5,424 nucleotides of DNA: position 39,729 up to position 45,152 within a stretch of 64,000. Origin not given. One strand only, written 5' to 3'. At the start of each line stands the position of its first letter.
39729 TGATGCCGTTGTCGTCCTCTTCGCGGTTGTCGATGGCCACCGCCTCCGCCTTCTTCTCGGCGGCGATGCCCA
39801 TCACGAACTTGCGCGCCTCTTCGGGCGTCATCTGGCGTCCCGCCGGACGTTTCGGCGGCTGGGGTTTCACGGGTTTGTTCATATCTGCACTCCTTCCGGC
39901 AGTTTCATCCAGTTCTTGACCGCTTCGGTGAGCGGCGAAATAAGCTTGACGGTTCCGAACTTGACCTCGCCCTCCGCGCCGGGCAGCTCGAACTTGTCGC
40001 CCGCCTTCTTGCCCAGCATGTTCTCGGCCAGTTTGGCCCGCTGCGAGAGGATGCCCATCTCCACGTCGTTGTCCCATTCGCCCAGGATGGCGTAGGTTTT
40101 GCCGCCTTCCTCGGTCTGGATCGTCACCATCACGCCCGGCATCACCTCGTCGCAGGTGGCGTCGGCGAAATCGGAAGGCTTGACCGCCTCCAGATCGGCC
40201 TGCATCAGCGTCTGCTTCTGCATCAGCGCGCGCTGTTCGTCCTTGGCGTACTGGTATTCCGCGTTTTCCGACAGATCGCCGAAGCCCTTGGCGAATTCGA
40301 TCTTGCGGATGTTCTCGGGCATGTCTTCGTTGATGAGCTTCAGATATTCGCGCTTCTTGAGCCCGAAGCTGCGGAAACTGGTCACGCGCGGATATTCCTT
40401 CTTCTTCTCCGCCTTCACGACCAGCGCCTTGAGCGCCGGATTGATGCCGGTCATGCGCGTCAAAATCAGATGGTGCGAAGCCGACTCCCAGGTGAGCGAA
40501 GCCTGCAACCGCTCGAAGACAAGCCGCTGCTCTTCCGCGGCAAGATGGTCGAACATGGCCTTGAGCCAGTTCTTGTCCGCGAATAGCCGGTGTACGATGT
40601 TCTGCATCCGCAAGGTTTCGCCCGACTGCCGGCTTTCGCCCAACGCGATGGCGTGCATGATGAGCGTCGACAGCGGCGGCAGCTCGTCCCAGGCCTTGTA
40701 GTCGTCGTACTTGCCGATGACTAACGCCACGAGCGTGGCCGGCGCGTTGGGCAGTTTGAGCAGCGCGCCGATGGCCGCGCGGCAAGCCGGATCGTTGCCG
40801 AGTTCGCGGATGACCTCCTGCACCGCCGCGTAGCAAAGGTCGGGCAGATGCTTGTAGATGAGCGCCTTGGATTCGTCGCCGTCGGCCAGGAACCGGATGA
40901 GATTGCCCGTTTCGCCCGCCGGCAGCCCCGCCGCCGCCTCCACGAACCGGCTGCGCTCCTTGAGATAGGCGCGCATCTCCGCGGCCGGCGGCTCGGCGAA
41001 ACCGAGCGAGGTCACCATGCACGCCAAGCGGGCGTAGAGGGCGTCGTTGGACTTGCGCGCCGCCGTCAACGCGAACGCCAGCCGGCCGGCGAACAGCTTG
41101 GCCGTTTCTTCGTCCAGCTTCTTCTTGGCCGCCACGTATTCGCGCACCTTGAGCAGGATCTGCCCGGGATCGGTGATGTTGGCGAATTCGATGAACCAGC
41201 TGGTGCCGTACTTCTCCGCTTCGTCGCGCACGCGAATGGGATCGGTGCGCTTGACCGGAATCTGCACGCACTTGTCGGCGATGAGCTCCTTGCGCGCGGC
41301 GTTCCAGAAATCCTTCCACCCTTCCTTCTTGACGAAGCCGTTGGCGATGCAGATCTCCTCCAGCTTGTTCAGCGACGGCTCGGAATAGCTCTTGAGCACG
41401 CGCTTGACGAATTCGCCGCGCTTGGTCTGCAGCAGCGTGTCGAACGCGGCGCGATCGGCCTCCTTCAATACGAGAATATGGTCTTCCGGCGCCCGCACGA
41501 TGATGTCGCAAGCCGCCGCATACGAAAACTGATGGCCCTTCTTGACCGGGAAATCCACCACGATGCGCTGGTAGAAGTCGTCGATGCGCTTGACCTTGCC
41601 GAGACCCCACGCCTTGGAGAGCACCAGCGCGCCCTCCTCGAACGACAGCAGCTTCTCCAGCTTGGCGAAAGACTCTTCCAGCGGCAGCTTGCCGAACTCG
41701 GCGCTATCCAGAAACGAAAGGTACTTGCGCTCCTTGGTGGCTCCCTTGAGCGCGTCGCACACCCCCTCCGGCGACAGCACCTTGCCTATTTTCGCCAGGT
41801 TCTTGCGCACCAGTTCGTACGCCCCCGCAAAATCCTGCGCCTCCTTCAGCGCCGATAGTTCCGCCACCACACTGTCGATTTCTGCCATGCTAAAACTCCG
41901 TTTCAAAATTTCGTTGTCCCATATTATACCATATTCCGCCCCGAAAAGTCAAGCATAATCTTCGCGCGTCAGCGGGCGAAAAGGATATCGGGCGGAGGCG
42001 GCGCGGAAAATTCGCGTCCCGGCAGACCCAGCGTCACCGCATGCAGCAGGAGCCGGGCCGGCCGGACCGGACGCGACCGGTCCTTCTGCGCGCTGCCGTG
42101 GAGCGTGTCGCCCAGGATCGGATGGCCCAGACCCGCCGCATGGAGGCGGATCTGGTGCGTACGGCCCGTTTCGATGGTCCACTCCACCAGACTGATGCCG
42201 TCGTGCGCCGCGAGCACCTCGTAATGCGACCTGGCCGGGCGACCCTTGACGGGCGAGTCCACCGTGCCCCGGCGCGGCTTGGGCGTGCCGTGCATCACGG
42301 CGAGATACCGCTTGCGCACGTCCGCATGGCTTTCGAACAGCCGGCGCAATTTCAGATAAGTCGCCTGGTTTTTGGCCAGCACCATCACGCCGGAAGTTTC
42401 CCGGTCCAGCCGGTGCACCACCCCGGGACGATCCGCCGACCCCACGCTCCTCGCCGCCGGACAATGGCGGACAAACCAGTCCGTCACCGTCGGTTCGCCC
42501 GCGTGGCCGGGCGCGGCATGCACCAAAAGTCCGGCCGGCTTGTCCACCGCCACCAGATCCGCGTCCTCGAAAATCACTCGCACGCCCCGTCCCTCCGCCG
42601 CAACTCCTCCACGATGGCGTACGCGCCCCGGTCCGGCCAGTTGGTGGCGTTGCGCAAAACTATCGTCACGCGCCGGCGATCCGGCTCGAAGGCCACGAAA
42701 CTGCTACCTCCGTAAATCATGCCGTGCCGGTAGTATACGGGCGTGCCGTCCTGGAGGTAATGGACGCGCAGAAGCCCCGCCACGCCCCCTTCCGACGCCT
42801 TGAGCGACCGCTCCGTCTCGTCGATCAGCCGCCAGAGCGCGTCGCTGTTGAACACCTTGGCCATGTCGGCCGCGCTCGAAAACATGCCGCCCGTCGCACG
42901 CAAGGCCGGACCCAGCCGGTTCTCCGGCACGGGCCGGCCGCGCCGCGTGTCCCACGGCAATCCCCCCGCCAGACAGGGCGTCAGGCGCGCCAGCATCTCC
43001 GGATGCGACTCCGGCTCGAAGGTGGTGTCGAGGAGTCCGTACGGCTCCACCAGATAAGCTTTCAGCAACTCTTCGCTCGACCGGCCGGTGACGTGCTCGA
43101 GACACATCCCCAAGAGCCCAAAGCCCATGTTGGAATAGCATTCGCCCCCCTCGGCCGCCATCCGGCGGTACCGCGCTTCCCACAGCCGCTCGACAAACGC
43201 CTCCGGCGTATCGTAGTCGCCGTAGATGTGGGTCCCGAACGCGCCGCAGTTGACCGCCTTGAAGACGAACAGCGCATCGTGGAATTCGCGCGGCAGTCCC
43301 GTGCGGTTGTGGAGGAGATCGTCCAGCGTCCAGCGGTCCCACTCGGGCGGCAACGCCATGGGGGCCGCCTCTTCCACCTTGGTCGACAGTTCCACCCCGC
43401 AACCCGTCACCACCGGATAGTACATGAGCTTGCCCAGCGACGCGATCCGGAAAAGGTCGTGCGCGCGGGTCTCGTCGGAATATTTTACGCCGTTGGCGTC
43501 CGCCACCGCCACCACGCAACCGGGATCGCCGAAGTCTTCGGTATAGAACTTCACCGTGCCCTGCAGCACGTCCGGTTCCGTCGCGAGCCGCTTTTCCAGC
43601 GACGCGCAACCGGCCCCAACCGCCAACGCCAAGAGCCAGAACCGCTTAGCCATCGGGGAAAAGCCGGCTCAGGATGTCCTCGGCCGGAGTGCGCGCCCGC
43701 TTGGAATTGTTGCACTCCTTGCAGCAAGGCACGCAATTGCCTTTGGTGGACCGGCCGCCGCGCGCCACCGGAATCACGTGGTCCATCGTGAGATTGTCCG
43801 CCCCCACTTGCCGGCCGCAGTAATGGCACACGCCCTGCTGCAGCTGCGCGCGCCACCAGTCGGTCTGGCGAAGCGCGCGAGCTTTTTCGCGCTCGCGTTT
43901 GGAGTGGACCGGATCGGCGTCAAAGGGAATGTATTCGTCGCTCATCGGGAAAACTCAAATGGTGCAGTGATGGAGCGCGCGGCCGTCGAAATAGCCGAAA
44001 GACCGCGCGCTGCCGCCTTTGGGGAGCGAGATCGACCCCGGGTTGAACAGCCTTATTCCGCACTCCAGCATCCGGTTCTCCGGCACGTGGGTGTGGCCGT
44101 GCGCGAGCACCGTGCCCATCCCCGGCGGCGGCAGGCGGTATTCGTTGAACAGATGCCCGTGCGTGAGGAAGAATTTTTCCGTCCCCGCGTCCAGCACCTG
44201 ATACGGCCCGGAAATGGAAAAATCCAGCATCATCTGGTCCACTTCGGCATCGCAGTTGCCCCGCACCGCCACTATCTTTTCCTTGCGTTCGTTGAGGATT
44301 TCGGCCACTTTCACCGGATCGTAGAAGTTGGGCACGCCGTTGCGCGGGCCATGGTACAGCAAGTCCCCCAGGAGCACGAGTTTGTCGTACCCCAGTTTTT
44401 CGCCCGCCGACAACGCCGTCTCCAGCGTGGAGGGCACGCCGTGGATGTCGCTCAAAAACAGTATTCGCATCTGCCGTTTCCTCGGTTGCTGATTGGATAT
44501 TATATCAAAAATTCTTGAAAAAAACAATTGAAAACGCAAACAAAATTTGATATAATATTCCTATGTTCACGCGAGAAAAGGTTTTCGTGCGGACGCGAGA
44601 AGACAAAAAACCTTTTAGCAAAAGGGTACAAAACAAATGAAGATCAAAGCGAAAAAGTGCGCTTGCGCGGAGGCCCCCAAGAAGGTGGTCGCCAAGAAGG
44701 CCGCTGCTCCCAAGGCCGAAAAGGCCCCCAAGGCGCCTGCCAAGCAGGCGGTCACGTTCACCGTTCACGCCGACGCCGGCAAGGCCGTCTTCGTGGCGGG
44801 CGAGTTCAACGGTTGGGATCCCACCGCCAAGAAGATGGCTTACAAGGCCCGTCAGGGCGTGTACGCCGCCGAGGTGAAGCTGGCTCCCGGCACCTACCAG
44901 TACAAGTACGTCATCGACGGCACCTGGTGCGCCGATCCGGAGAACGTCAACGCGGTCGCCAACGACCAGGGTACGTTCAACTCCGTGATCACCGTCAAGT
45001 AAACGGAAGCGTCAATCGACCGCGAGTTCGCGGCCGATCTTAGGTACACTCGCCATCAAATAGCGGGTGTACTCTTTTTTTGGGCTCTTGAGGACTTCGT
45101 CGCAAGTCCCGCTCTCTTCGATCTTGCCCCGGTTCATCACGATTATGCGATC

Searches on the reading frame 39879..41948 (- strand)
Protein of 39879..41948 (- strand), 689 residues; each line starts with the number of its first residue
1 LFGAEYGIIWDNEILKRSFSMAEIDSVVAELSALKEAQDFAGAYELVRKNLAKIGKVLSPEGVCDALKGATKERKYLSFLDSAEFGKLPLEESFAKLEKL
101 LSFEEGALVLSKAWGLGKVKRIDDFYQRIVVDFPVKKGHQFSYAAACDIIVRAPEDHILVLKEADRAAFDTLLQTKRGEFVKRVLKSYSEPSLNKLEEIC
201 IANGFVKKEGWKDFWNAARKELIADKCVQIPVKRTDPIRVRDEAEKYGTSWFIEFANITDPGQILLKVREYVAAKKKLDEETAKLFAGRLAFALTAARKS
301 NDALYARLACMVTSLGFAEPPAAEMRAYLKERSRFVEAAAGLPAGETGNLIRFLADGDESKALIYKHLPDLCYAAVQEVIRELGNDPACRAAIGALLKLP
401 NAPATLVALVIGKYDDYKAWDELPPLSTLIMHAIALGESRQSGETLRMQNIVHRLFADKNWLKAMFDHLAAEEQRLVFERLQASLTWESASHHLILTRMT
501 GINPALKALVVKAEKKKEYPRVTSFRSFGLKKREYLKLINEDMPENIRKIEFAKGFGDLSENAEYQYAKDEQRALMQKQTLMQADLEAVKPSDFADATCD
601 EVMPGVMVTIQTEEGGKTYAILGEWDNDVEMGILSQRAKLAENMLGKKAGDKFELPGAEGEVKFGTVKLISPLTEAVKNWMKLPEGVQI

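Call 14: search_protein_families(library=pfam, max_evalue=0.001, proteins=[window:39879-41948:-])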
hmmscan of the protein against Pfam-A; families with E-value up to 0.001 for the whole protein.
window:39879-41948:- (689 aa): 2 families
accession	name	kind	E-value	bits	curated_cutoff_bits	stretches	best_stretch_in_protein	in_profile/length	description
PF03449.20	GreA_GreB_N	-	3.7e-12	46.7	24.5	1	532-586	12-66/71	Transcription elongation factor, N-terminal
PF01272.25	GreA_GreB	-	1.8e-10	41.1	26.9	1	598-664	2-70/77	Transcription elongation factor, GreA/GreB, C-term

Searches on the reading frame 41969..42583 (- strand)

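Call 58: search_protein_families(library=pfam, max_evalue=0.001, proteins=[window:41969-42583:-])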
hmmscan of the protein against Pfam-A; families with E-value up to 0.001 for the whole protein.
window:41969-42583:- (204 aa): 1 family
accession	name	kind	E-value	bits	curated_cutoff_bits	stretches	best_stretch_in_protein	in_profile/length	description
PF00849.27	PseudoU_synth_2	-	3.8e-30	105.6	26.8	1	9-150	1-151/152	RNA pseudouridylate synthase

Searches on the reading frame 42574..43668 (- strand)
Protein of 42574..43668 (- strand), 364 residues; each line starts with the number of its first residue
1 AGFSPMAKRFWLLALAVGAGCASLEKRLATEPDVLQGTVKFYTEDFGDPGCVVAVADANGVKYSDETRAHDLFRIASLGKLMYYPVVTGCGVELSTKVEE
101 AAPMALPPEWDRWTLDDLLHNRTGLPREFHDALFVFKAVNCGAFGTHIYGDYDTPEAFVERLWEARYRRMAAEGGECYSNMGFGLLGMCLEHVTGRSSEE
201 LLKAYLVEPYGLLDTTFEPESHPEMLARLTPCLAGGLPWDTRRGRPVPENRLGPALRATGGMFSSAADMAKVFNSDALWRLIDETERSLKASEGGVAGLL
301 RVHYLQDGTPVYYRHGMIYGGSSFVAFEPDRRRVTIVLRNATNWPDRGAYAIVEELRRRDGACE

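Call 14: search_protein_families(library=pfam, max_evalue=0.001, proteins=[window:42574-43668:-])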
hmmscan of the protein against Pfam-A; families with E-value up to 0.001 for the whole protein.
window:42574-43668:- (364 aa): 1 family
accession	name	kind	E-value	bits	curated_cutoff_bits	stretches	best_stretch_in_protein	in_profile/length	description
PF00144.29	Beta-lactamase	-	2.6e-25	89.7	27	1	46-349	8-318/329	Beta-lactamase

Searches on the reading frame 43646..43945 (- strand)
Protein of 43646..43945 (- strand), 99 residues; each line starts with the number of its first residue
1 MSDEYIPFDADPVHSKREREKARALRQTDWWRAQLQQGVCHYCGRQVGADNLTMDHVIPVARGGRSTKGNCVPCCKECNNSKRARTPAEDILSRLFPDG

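Call 58: search_protein_families(library=pfam, max_evalue=0.001, proteins=[window:43646-43945:-])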
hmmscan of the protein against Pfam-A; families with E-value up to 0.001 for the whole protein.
window:43646-43945:- (99 aa): 3 families
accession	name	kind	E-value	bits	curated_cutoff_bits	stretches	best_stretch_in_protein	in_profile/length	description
PF14279.12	HNH_5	-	1.1e-13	51.3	27.5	1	40-88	1-49/56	HNH endonuclease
PF01844.29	HNH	-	5.2e-13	49.4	21.4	1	40-84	1-46/47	HNH endonuclease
PF13395.12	HNH_4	-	5.3e-07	29.9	22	1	40-87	1-53/54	HNH endonuclease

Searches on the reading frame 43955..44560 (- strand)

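Call 14: search_protein_families(library=pfam, max_evalue=0.001, proteins=[window:43955-44560:-])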
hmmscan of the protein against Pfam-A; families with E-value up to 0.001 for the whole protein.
window:43955-44560:- (201 aa): 2 families
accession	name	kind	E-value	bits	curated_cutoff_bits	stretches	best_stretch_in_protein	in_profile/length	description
PF12850.12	Metallophos_2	-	2.5e-18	67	27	1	31-192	1-150/154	Calcineurin-like phosphoesterase superfamily domain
PF00149.33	Metallophos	-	6.2e-11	43.5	21.5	1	31-140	1-142/191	Calcineurin-like phosphoesterase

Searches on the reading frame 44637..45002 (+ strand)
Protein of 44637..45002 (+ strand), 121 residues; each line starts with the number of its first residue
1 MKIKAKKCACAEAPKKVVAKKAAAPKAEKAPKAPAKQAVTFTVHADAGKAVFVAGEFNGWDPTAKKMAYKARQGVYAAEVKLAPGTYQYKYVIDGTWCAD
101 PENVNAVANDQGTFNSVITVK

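Call 58: search_protein_families(library=pfam, max_evalue=0.001, proteins=[window:44637-45002:+])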
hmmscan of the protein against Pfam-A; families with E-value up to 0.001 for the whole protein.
window:44637-45002:+ (121 aa): 4 families
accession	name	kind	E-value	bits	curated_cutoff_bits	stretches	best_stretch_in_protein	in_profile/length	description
PF16561.11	AMPK1_CBM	-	5.5e-16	59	26.8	1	46-121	9-80/85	Glycogen recognition site of AMP-activated protein kinase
PF02922.24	CBM_48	-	4.6e-09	36.9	22.4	1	36-101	10-74/83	Carbohydrate-binding module 48 (Isoamylase N-terminal domain)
PF22058.2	X25_BaPul_like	-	1.5e-07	31.9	27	1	53-106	11-65/87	Pullulanase X25 domain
PF13115.11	YtkA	-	0.00097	20.2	25.9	0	30-91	16-84/85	YtkA-like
